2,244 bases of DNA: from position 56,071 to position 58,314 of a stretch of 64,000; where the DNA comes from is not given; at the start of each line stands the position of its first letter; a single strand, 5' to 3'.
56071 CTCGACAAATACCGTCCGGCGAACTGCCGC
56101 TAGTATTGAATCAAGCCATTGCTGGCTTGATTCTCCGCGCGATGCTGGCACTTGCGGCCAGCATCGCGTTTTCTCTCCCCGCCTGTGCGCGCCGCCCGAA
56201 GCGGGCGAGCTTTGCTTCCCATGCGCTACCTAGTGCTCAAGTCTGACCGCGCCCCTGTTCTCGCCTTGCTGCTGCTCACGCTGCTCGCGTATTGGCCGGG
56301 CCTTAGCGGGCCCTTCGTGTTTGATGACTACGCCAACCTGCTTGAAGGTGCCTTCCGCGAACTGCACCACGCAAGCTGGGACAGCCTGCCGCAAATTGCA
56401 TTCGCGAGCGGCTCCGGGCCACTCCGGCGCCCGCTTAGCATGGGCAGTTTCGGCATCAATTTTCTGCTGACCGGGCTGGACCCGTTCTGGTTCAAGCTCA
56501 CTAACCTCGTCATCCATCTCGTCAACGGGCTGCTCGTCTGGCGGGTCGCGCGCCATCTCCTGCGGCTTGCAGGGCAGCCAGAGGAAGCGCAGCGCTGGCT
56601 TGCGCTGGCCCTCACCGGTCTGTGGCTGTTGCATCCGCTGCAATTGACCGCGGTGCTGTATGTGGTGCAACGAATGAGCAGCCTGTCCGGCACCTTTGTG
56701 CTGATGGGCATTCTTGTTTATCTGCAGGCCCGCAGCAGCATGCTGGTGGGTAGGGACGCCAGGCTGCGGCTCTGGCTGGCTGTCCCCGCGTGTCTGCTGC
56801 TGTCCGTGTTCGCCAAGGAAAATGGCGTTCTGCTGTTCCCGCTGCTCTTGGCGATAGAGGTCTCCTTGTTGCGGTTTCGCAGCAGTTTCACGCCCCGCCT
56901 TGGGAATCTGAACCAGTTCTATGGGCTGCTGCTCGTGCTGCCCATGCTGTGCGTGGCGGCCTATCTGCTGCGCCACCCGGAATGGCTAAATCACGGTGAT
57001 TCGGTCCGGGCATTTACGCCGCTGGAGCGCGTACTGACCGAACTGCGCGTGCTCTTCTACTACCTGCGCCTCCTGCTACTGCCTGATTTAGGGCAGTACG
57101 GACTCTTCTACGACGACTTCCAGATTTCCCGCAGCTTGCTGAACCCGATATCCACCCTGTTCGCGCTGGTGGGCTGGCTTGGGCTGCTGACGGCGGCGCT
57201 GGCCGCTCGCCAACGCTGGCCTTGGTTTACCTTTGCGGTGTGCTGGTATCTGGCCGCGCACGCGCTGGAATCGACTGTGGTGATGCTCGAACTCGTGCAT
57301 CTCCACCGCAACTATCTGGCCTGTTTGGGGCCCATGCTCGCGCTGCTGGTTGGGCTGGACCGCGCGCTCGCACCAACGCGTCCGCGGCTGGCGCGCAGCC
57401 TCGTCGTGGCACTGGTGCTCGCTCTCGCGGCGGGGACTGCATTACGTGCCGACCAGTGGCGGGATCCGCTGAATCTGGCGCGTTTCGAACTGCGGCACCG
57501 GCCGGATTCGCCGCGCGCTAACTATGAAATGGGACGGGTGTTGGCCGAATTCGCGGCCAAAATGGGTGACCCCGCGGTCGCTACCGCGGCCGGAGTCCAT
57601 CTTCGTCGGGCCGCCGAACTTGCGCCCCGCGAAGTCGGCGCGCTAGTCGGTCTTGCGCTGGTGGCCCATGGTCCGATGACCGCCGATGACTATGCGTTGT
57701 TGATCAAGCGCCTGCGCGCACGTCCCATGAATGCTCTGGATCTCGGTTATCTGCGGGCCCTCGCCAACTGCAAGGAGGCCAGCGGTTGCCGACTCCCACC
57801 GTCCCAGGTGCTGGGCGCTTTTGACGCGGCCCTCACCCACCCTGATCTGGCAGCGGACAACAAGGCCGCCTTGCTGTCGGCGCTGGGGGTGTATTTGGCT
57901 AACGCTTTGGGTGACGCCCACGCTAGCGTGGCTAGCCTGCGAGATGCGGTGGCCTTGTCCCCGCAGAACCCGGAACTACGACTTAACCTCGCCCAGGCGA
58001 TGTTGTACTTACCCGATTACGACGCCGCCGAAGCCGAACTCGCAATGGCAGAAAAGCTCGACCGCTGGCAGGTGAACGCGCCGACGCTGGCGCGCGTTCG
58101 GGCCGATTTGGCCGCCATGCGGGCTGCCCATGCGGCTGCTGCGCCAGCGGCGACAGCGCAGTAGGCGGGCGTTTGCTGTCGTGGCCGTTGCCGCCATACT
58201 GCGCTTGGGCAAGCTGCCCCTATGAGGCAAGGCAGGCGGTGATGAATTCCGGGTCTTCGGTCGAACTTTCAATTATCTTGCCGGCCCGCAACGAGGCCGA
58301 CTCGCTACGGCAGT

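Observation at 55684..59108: Major pilin gene followed by a TMTC-like GT-C/TPR enzyme and a polyprenyl-phosphate GT2: candidate non-canonical pilin O-glycosylation module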

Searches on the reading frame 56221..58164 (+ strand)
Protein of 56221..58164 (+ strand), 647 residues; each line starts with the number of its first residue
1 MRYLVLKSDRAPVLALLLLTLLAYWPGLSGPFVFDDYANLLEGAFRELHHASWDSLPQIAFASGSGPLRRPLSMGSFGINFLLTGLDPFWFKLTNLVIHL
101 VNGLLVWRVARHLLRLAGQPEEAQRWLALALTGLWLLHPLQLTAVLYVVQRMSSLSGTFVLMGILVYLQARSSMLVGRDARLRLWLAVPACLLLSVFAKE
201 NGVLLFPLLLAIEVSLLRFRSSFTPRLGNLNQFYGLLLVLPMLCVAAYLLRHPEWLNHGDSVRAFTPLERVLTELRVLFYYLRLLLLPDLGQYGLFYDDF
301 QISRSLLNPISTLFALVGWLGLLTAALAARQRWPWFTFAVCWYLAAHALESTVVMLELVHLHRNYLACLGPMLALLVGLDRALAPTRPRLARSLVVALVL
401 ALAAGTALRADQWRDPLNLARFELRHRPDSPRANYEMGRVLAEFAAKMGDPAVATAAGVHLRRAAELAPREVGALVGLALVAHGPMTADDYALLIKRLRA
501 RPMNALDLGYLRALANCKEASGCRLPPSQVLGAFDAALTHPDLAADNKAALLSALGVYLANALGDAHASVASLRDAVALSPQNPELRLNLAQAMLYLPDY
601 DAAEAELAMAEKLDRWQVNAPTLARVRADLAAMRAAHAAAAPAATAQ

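Call 3: search_protein_families(library=pfam, proteins=[window:56221-58164:+], max_evalue=0.1)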
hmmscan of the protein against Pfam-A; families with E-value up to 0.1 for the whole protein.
window:56221-58164:+ (647 aa): 6 families
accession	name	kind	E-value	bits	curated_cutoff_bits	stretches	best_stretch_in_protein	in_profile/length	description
PF13414.12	TPR_11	-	3.3e-05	23.9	26.8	1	563-594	7-38/42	TPR repeat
PF14559.12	TPR_19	-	4.3e-05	24.2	25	1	562-612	3-53/68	Tetratricopeptide repeat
PF13431.12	TPR_17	-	0.0023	18.5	24.4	0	574-604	3-33/34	Tetratricopeptide repeat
PF13432.12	TPR_16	-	0.034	15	32.7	1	562-612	9-59/65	Tetratricopeptide repeat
PF24575.1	TPR_Slam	-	0.034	15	35.2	1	558-606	55-103/104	Surface lipoprotein assembly modifier, N-terminal TPR repeats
PF13428.12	TPR_14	-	0.051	14.7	23.5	1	558-593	9-44/44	Tetratricopeptide repeat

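Call 4: search_protein_families(library=ncbifam, proteins=[window:56221-58164:+], max_evalue=0.1)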
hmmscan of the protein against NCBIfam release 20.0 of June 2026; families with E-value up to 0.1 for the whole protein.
window:56221-58164:+ (647 aa): 1 family
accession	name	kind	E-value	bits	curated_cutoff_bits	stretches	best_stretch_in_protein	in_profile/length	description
TIGR02917.1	PEP_TPR_lipo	equivalog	0.0002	19.4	312.2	1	545-608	833-895/899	XrtA/PEP-CTERM system TPR-repeat protein PrsT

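Call 5: find_homologous_proteins(query=window:56221-58164:+, max_evalue=0.001)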
Query window:56221-58164:+ (647 aa): 967 proteins with E <= 0.001 among 8000 candidates; the best 120 are listed.
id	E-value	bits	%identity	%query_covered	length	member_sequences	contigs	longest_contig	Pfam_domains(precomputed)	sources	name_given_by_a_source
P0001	0.0e+0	1402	100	100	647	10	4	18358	-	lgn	-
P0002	0.0e+0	1101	80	96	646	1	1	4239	PF14559.13,PF13414.13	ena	-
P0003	1.4e-277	940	67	97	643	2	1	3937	PF14559.13,PF13414.13,PF13181.13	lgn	-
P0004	3.8e-272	923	66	98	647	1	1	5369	-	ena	-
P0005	2.8e-263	893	66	96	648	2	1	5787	PF14559.13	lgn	-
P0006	1.1e-211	723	57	95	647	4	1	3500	-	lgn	-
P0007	2.0e-208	712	55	96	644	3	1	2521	PF13428.13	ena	-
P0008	2.3e-206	705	55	96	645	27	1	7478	PF13428.13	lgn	-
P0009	1.1e-204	700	54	96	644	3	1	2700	PF13428.13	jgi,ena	jgi:hypothetical protein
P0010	1.0e-194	667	53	96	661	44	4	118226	-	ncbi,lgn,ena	-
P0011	8.2e-186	637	52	96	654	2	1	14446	-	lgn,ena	-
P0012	2.5e-169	583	46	97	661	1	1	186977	-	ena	-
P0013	4.2e-169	582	49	96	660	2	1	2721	PF14559.13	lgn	-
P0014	2.5e-162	560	47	96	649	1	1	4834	-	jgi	-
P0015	3.0e-160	553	45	98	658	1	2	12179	-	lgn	-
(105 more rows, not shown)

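Call 11: search_solved_structures(query=window:56221-58164:+, max_evalue=10)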
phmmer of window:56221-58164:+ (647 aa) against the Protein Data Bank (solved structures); distinct sequences matched with E-value up to 10: 8.
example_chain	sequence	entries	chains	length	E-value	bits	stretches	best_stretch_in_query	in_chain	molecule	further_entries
8ump_A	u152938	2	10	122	0.016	16.9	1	548-615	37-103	T33-ml35-redesigned-TPR-domain-fold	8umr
6vfi_B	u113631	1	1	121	0.74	11.4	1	552-605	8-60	O43_dn18B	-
6w5q_A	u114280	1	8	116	0.75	11.4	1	560-623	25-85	Peptidoglycan synthase activator LpoP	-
5mgx_E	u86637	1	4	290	0.87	11.2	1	403-445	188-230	Peptidyl-prolyl cis-trans isomerase FKBP8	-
6v8e_A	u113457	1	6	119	0.89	11.2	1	554-614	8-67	Designed protein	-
9xj8_E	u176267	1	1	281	0.9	11.2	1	403-445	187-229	Isoform 2 of Peptidyl-prolyl cis-trans isomerase FKBP8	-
6vfh_A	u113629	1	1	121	0.94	11.1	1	552-614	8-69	T33_dn10A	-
8fwd_0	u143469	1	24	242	1.8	10.2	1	576-622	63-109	O43-rpxdoc-EK1_A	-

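Call 13: search_solved_structures(query=A1, max_evalue=10)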
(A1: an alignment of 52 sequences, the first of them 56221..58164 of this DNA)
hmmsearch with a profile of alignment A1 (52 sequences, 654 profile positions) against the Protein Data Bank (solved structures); distinct sequences matched with E-value up to 10: 204 (the best 60 are shown).
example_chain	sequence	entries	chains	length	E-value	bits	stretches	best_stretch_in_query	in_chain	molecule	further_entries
9qhb_A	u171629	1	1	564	1.8e-26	96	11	418-627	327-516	Engineered tetratricopeptide repeat protein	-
8bu0_A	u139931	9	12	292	1.8e-16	62.9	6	568-629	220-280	Consensus tetratricopeptide repeat protein | Crystal structure of an 8-repeat consensus TPR superhelix with Zinc. | Monomer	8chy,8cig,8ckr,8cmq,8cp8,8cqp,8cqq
9qhc_A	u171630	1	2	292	1.3e-14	56.8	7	568-627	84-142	Engineered tetratricopeptide repeat protein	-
7obi_A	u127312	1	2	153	1.1e-09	40.5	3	559-628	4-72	CTPR-rv4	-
6xt9_D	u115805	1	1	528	4.3e-09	38.5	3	572-627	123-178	Bardet-Biedl syndrome 4 protein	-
6vbu_4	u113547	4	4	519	7.4e-09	37.8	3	572-626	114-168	Bardet-Biedl syndrome 4 protein homolog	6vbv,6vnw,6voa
1w3b_A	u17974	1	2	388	1.2e-08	37.1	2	443-553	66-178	UDP-N-ACETYLGLUCOSAMINE--PEPTIDE N-ACETYLGLUCOSAMINYLTRANSFERASE 110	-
6eou_A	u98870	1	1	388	1.3e-08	37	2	443-549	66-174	UDP-N-acetylglucosamine--peptide N-acetylglucosaminyltransferase 110 kDa subunit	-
8ch0_A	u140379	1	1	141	3.6e-08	35.5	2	568-627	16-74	Consensus tetratricopeptide repeat protein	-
2fo7_A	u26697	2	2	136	4.2e-08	35.3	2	568-627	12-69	SYNTHETIC CONSENSUS TPR PROTEIN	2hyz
7yea_A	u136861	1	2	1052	6.6e-08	34.6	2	443-558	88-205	UDP-N-acetylglucosamine--peptide N-acetylglucosaminyltransferase 110 kDa subunit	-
7yeh_B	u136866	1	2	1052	7.4e-08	34.5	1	443-553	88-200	UDP-N-acetylglucosamine--peptide N-acetylglucosaminyltransferase 110 kDa subunit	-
7ntf_A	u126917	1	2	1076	7.8e-08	34.4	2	443-557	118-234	Isoform 1 of UDP-N-acetylglucosamine--peptide N-acetylglucosaminyltransferase 110 kDa subu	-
1na0_A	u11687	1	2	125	2.9e-07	32.5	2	567-631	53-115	designed protein CTPR3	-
3lca_A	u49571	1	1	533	4.5e-07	31.9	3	424-619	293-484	Protein TOM71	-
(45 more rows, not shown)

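Call 14: search_protein_families(library=pfam, alignment_id=A1, max_evalue=0.1)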
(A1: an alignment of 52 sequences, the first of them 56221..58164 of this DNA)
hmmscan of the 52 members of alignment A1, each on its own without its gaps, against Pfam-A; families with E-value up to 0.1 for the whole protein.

A. member 1, window:56221-58164:+ (647 aa): 6 families
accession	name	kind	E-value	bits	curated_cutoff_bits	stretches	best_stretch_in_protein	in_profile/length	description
PF13414.12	TPR_11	-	3.3e-05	23.9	26.8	1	563-594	7-38/42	TPR repeat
PF14559.12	TPR_19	-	4.3e-05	24.2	25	1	562-612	3-53/68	Tetratricopeptide repeat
PF13431.12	TPR_17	-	0.0023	18.5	24.4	0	574-604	3-33/34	Tetratricopeptide repeat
PF13432.12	TPR_16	-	0.034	15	32.7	1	562-612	9-59/65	Tetratricopeptide repeat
PF24575.1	TPR_Slam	-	0.034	15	35.2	1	558-606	55-103/104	Surface lipoprotein assembly modifier, N-terminal TPR repeats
PF13428.12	TPR_14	-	0.051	14.7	23.5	1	558-593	9-44/44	Tetratricopeptide repeat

B. families by the number of members that match (of 52 scanned): 31 families (the first 25 are shown)
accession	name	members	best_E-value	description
PF14559.12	TPR_19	39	3.2e-09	Tetratricopeptide repeat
PF13428.12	TPR_14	20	2.4e-06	Tetratricopeptide repeat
PF13181.12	TPR_8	17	2.3e-05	Tetratricopeptide repeat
PF13432.12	TPR_16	16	7e-07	Tetratricopeptide repeat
PF13431.12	TPR_17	16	6.4e-06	Tetratricopeptide repeat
PF24575.1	TPR_Slam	11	1e-05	Surface lipoprotein assembly modifier, N-terminal TPR repeats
PF13414.12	TPR_11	10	5.2e-09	TPR repeat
PF07719.23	TPR_2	10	7.7e-07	Tetratricopeptide repeat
PF23914.1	TPR_CcmH_CycH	7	0.00011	Cytochrome c-type biogenesis protein H TPR domain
PF00515.34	TPR_1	5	0.00096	Tetratricopeptide repeat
PF13424.12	TPR_12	5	0.0016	Tetratricopeptide repeat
PF09295.16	ChAPs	3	0.0006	ChAPs (Chs5p-Arf1p-binding proteins)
PF14561.12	TPR_20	3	0.007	Tetratricopeptide repeat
PF07721.20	TPR_4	3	0.035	Tetratricopeptide repeat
PF13429.12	TPR_15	2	0.001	Tetratricopeptide repeat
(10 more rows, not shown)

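Call 15: find_related_loci(query=A1, collection=genome_contigs, flank=8000)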
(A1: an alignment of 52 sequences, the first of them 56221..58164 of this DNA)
Query A1 (647 aa) in genome_contigs; peptide patterns used: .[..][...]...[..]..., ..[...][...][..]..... (x = any residue, [..] = any of these).
600 stretches matched a pattern (row limit reached: there are more); 592 encode a relative of the query (tblastn E <= 1e-3); the best 80 are kept; 80 distinct loci.
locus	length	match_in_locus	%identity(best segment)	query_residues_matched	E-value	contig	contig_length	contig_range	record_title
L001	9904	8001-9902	54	2-629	0e+0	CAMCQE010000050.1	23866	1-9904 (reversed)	MAG: Klebsiella pneumoniae isolate MaE-04nov19-357 genome assembly, contig: MaE-04nov19-C2593, whole genome shotgun sequ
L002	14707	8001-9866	55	15-636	0e+0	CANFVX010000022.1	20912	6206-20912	MAG: Gammaproteobacteria bacterium isolate Jr-16oct17-58 genome assembly, contig: Jr-16oct17-C4740, whole genome shotgun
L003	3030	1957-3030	95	1-358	0e+0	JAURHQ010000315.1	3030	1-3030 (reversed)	MAG: Gammaproteobacteria bacterium isolate SFB_657D_100_21 NODE_315_length_3030_cov_1.892990, whole genome shotgun seque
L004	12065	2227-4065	35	13-616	1e-119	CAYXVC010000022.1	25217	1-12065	MAG TPA_asm: uncultured Gammaproteobacteria bacterium isolate SRP128015_co1_78 genome assembly, contig: NODE_2431_length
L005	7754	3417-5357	38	15-647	8e-114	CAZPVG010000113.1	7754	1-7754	MAG TPA_asm: uncultured bacterium isolate SRP214966_co3_380 genome assembly, contig: NODE_16872_length_7754_cov_8.133134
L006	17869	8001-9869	34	20-641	2e-109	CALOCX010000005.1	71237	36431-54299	MAG: uncultured Gammaproteobacteria bacterium isolate LOGT_bin.0252 genome assembly, contig: contig_72616, whole genome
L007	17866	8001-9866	33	19-625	4e-108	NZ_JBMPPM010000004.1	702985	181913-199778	Undibacterium sp. TJN25 NODE_4_length_702985_cov_41.145879_4, whole genome shotgun sequence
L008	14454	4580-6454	36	15-625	2e-107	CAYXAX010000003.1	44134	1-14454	MAG TPA_asm: uncultured Gammaproteobacteria bacterium isolate SRP214966_co3_20 genome assembly, contig: NODE_697_length_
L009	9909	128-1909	41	13-606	3e-107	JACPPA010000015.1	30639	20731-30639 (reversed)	MAG: Gammaproteobacteria bacterium isolate NC_groundwater_615_Pr5_B-0.1um_58_24 alan_book_18_scaffold_52658, whole genom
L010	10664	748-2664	36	14-637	1e-106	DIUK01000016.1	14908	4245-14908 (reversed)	MAG TPA_asm: Rhodocyclaceae bacterium UBA6160 UBA6160_contig_75599, whole genome shotgun sequence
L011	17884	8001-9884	35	16-640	8e-107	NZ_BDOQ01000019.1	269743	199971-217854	Novimethylophilus kurashikiensis strain La2-4, whole genome shotgun sequence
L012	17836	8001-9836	36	17-617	2e-103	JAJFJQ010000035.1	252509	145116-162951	MAG: Gammaproteobacteria bacterium isolate OFTM106 OFTM106_34, whole genome shotgun sequence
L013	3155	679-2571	36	19-647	3e-106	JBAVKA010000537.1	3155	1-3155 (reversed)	MAG: Gammaproteobacteria bacterium isolate MFD05464_ilm_asm_bin16 k127_115131, whole genome shotgun sequence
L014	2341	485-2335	33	24-639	2e-108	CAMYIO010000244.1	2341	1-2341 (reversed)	MAG: uncultured Ectothiorhodospiraceae bacterium isolate FCS_Gamma_055 genome assembly, contig: scaffold_34223, whole ge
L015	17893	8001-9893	35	16-634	5e-103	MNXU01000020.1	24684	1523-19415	MAG: Betaproteobacteria bacterium CG2_30_68_42 cg2_3.0_scaffold_1723_c, whole genome shotgun sequence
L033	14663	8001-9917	37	10-631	1e-98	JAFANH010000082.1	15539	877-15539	MAG: Burkholderiaceae bacterium isolate CP_BE_RX_R2_15 BE_RX_R2_k147_585065, whole genome shotgun sequence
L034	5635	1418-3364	39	6-647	1e-97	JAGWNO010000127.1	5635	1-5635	MAG: Gammaproteobacteria bacterium isolate REEB234 contig-150_22697, whole genome shotgun sequence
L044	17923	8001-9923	35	16-647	1e-94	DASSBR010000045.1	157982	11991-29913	MAG TPA_asm: Gammaproteobacteria bacterium isolate SMAG_U900 k141_1156699, whole genome shotgun sequence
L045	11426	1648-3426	37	27-610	1e-94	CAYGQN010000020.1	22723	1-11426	MAG TPA_asm: uncultured Gammaproteobacteria bacterium isolate ERP117304_co3_111 genome assembly, contig: NODE_3269_lengt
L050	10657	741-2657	32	14-640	9e-92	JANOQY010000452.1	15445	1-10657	MAG: Betaproteobacteria bacterium isolate VAR_4_metabat_242_sub VAR_4_k141_2632960, whole genome shotgun sequence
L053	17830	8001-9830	33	16-617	4e-91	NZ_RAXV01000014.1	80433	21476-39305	Acinetobacter tianfuensis strain WCHAc060012 14, whole genome shotgun sequence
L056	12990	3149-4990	37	13-614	2e-90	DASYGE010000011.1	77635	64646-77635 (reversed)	MAG TPA_asm: Gammaproteobacteria bacterium isolate SMAG_U4205 k141_288011, whole genome shotgun sequence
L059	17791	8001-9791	35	24-614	5e-90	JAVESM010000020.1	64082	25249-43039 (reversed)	MAG: Pseudomonas sp. isolate BF1_57 scaffold_758_c1_biofilm_2017, whole genome shotgun sequence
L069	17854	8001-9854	32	15-614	3e-87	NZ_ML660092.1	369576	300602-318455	Exilibacterium tricleocarpae strain R142 Scaffold6, whole genome shotgun sequence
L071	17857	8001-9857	32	24-642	5e-87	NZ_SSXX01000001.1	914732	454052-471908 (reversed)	Dechloromonas sp. H13 XMAS_Iso4_NODE_1_length_914732_cov_94.0197, whole genome shotgun sequence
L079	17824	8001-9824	36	13-615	5e-85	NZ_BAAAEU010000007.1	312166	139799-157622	Dokdonella soli strain JCM 15421 sequence07, whole genome shotgun sequence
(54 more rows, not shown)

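Call 20: find_homologous_proteins(query=L053:7938-9899:+, max_evalue=0.001)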
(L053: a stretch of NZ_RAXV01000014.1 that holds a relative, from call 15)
Query L053:7938-9899:+ (654 aa): 4204 proteins with E <= 0.001 among 8000 candidates; the best 120 are listed.
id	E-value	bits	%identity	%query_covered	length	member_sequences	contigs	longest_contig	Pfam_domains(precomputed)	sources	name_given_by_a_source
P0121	0.0e+0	1451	100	99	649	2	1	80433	-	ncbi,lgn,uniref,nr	ncbi:tetratricopeptide repeat protein [Acinetobacter tianfuensis]|uniref:hypothetical protein n=1 Ta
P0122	0.0e+0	1272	86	99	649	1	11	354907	-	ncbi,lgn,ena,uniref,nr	ncbi:hypothetical protein HXZ77_00900 [Acinetobacter johnsonii]|uniref:tetratricopeptide repeat prot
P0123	0.0e+0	1269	86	99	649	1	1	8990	-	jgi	-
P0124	0.0e+0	1269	86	99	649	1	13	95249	-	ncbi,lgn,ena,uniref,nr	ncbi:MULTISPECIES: hypothetical protein [Acinetobacter]|uniref:tetratricopeptide repeat protein n=1 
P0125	0.0e+0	1268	85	99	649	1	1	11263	-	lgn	-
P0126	0.0e+0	1266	85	99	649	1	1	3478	-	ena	-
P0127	0.0e+0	1238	84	99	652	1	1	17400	-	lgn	-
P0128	0.0e+0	1178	81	99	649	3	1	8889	-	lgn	-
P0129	0.0e+0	1164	79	100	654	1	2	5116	-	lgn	-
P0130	0.0e+0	1142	78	100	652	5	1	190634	-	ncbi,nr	ncbi:hypothetical protein D7V51_03310 [Acinetobacter cumulans]|nr:hypothetical protein D7V51_03310 [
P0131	0.0e+0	1061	74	98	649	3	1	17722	-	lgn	-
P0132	0.0e+0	1044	71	99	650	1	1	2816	-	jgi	-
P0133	0.0e+0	1031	71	99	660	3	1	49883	-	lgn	-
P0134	2.3e-292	990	69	97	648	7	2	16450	-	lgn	-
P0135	8.9e-286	968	67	98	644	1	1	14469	-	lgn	-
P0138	5.0e-251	853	60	98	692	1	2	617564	-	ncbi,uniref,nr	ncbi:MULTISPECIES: hypothetical protein [unclassified Acinetobacter]|uniref:hypothetical protein n=1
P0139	3.9e-250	850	60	96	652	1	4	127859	-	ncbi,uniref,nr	ncbi:hypothetical protein H0920_08205 [Acinetobacter sp. C_4_1]|uniref:hypothetical protein n=1 Tax=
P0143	3.7e-243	827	58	97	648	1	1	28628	-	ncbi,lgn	-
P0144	8.8e-243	826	58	97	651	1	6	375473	-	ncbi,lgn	-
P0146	2.9e-241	821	59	95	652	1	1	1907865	-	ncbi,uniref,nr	ncbi:tetratricopeptide repeat protein [Acinetobacter bohemicus]|uniref:hypothetical protein n=1 Tax=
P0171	1.8e-238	812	59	97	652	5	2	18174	-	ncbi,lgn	-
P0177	4.5e-238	810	57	98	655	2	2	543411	-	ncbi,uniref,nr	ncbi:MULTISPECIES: hypothetical protein [unclassified Acinetobacter]|uniref:hypothetical protein n=1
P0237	2.8e-217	742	53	98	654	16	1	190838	-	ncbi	-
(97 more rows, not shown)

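Call 22: predict_structure(alignment_id=A1)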
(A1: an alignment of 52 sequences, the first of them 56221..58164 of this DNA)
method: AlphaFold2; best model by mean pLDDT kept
length: 647 residues; sequences in the alignment: 52
mean_pLDDT: 90.6   pTM: 0.91
mean pLDDT of the five models: 90.6, 90.5, 89.7, 89.1, 88.5
residues with pLDDT >= 90: 475; 70-90: 125; 50-70: 42; < 50: 5
segments of 3 or more residues with pLDDT < 50: 1-4
pLDDT, mean of each block of 10 residues (from residue 1): 60 97 94 69 65 86 82 93 91 95 98 97 96 96 72 94 98 97 97 96 96 97 92 97 94 80 83 93 91 77 95 97 97 97 91 74 83 97 94 96 95 89 91 92 91 95 94 92 91 95 86 87 89 96 92 95 95 98 95 95 97 90 93 93 57
secondary structure, 60 per line:
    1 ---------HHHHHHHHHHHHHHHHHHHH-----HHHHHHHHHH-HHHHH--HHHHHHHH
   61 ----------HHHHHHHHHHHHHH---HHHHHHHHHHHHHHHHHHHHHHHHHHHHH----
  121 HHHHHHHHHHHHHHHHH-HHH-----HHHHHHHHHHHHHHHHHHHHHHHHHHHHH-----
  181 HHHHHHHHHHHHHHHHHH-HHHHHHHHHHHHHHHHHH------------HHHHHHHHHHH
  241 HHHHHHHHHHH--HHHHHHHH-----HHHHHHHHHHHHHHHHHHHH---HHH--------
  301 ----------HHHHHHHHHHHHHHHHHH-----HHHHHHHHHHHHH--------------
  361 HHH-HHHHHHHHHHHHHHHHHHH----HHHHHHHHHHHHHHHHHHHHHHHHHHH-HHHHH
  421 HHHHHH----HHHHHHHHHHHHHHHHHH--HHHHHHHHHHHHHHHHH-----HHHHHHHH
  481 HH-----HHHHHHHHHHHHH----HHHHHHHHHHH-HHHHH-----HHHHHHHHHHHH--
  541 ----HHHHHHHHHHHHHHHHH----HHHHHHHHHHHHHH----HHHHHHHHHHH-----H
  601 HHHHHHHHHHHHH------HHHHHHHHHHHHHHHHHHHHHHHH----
elements in order: H10-29 H35-44 H46-50 H53-60 H71-84 H88-116 H121-137 H147-175 H181-198 H200-217 H230-251 H254-261 H267-286 H311-328 H334-346 H365-383 H388-414 H416-426 H431-448 H451-467 H473-482 H488-500 H505-515 H517-521 H527-538 H545-561 H566-579 H584-594 H600-613 H620-643
